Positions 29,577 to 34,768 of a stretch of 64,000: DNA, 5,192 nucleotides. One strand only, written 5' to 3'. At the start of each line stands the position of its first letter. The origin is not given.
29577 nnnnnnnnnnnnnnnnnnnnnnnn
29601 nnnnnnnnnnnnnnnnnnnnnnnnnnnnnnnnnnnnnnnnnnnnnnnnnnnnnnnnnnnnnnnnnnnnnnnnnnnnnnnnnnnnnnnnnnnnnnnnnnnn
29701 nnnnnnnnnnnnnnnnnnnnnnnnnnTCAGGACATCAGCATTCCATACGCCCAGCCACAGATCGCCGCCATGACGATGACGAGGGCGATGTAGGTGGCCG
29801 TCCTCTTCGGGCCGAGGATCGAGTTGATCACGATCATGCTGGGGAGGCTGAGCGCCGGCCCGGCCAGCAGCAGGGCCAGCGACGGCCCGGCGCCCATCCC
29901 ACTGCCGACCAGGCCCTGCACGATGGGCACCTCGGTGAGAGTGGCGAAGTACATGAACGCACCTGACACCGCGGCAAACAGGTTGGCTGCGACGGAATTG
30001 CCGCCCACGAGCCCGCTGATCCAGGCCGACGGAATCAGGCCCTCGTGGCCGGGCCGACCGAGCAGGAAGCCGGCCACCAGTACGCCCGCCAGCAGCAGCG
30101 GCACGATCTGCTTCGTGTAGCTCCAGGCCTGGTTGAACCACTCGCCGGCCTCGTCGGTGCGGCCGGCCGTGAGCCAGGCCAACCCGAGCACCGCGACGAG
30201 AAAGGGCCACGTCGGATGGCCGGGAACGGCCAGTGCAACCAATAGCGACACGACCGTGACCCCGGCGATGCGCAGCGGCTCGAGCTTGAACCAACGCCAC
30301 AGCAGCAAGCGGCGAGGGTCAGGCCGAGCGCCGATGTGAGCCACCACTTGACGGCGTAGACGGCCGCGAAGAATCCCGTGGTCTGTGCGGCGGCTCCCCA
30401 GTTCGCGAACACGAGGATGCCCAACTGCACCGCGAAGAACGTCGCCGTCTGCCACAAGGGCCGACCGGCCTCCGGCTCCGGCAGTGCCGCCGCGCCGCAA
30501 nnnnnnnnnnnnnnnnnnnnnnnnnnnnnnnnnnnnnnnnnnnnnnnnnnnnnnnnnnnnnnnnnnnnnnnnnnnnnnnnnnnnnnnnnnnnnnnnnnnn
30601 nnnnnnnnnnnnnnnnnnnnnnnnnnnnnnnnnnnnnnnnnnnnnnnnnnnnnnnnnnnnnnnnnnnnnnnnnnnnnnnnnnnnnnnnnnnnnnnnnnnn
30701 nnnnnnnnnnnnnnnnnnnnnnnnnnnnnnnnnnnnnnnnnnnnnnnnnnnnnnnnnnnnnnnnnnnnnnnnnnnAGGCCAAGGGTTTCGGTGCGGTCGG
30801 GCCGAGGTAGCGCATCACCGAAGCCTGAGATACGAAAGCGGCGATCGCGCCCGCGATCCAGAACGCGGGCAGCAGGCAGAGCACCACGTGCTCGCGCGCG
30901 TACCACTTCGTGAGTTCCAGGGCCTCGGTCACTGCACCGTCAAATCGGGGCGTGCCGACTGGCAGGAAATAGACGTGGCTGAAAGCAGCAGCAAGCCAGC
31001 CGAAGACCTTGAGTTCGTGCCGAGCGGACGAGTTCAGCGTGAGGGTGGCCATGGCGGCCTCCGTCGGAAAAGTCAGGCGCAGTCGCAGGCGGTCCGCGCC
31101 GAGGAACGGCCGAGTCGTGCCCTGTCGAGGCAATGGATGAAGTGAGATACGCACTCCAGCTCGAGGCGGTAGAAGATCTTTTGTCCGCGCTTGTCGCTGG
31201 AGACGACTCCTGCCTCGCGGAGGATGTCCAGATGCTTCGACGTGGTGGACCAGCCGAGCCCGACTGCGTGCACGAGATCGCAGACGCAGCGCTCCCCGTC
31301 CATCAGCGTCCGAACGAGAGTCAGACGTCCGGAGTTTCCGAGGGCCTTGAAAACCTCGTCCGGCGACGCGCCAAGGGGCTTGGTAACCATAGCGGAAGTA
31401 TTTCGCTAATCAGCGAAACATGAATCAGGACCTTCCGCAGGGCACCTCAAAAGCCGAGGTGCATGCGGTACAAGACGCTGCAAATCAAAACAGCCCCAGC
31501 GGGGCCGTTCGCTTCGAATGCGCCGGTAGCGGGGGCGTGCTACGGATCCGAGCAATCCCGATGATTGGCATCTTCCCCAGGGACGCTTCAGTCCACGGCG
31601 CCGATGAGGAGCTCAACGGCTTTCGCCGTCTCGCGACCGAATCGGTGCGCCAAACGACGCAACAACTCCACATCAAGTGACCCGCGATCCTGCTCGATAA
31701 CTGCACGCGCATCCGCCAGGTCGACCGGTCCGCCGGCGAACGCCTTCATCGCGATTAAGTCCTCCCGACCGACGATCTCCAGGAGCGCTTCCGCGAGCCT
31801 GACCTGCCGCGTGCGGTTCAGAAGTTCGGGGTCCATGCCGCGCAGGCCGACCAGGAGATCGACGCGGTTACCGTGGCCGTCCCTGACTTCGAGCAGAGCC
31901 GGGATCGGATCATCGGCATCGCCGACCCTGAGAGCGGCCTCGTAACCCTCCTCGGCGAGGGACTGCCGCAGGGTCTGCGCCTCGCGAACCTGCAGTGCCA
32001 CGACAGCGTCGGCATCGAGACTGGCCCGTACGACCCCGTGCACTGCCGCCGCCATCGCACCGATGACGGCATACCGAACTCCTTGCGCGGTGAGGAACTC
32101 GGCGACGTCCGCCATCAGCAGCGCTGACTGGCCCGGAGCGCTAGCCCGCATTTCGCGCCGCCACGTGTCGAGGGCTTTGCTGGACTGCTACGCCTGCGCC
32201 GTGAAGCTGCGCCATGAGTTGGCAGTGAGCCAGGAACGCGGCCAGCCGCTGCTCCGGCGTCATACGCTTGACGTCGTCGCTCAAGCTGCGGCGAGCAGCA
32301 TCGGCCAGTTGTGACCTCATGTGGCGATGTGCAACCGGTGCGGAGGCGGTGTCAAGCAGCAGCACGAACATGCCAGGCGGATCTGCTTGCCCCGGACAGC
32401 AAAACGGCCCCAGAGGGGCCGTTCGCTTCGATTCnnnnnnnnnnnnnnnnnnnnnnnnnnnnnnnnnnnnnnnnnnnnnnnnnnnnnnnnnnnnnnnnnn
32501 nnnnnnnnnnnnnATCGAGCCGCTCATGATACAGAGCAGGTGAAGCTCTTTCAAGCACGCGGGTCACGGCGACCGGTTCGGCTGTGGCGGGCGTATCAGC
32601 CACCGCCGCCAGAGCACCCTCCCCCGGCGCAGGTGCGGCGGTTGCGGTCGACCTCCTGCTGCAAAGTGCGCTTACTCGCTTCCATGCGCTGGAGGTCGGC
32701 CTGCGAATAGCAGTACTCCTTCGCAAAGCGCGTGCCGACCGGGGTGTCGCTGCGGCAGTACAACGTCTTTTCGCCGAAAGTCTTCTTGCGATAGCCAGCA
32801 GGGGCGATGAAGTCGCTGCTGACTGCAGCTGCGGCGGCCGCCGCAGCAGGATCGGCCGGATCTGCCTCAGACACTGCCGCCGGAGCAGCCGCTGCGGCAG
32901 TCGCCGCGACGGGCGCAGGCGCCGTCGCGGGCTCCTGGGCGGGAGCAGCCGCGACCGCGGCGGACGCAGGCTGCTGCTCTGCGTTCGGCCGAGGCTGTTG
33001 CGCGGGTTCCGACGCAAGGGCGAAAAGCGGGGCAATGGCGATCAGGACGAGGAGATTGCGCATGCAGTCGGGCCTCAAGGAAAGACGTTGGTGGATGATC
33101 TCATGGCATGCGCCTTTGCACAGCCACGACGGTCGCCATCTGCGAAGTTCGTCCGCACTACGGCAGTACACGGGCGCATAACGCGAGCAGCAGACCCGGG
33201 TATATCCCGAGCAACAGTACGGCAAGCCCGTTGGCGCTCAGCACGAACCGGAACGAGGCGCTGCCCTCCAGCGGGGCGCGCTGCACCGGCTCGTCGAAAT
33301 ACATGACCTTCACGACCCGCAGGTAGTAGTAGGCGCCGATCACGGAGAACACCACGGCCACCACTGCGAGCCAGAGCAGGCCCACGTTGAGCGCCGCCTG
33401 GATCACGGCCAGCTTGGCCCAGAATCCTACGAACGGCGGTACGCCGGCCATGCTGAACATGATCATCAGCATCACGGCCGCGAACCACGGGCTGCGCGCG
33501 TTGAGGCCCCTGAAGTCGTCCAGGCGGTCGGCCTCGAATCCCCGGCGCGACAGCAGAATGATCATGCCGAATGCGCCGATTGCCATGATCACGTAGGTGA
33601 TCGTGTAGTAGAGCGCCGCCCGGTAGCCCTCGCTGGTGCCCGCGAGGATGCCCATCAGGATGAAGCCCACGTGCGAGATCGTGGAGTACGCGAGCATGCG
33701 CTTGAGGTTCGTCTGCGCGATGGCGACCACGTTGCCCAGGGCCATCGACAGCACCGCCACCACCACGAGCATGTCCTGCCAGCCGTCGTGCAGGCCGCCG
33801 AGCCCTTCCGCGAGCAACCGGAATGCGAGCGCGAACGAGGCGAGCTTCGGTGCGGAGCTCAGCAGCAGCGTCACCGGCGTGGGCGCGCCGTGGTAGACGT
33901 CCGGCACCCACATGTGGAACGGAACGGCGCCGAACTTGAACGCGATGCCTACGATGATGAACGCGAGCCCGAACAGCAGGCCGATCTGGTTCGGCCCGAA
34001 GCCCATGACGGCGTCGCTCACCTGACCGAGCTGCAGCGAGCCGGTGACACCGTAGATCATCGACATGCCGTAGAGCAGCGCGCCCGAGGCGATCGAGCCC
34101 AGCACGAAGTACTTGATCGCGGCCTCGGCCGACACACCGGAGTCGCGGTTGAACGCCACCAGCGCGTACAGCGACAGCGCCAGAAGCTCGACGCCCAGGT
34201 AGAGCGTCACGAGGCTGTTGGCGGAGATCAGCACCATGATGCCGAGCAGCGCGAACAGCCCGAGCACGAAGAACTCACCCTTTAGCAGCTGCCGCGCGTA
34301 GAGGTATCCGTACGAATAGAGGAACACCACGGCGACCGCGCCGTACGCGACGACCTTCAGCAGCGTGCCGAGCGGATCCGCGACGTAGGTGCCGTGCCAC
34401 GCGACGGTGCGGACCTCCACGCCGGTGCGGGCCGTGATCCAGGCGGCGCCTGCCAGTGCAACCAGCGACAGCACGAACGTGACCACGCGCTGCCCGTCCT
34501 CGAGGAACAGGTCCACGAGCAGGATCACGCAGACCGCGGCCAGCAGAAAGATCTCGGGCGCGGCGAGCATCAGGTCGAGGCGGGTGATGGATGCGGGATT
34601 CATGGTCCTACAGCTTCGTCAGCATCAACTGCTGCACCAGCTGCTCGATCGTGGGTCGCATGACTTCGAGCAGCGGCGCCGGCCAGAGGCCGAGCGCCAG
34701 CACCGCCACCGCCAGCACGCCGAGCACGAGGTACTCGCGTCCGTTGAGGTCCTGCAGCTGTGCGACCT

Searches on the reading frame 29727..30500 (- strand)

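Call 62: search_protein_families(library=pfam, proteins=[window:29727-30500:-], max_evalue=0.00001)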
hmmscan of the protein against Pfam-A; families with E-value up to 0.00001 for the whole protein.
window:29727-30500:- (257 aa): 1 family
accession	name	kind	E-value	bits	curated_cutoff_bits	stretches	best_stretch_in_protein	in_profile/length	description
PF03773.19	ArsP_1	-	1.2e-26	94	32.3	1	124-253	170-293/294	Predicted permease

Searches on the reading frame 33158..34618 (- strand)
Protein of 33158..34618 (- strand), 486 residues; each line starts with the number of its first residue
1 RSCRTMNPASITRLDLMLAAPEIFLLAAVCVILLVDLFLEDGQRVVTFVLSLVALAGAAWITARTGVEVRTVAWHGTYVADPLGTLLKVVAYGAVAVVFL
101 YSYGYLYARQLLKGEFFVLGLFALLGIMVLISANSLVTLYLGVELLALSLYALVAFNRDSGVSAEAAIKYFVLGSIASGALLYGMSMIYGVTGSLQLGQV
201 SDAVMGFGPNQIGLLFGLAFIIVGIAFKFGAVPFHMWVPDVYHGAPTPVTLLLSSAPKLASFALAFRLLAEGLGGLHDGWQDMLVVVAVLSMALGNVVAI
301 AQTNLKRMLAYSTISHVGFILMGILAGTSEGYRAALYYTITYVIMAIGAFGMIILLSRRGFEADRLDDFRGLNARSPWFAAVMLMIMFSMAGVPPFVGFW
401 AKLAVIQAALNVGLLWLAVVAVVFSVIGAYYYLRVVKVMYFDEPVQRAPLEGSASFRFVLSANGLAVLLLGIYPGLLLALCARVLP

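Call 62: search_protein_families(library=pfam, proteins=[window:33158-34618:-], max_evalue=0.00001)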
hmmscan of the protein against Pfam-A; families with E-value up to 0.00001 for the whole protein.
window:33158-34618:- (486 aa): 1 family
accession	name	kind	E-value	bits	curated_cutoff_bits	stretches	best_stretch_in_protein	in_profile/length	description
PF00361.26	Proton_antipo_M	-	6.9e-77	259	21.5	1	133-427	1-293/294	NADH:quinone oxidoreductase/Mrp antiporter, TM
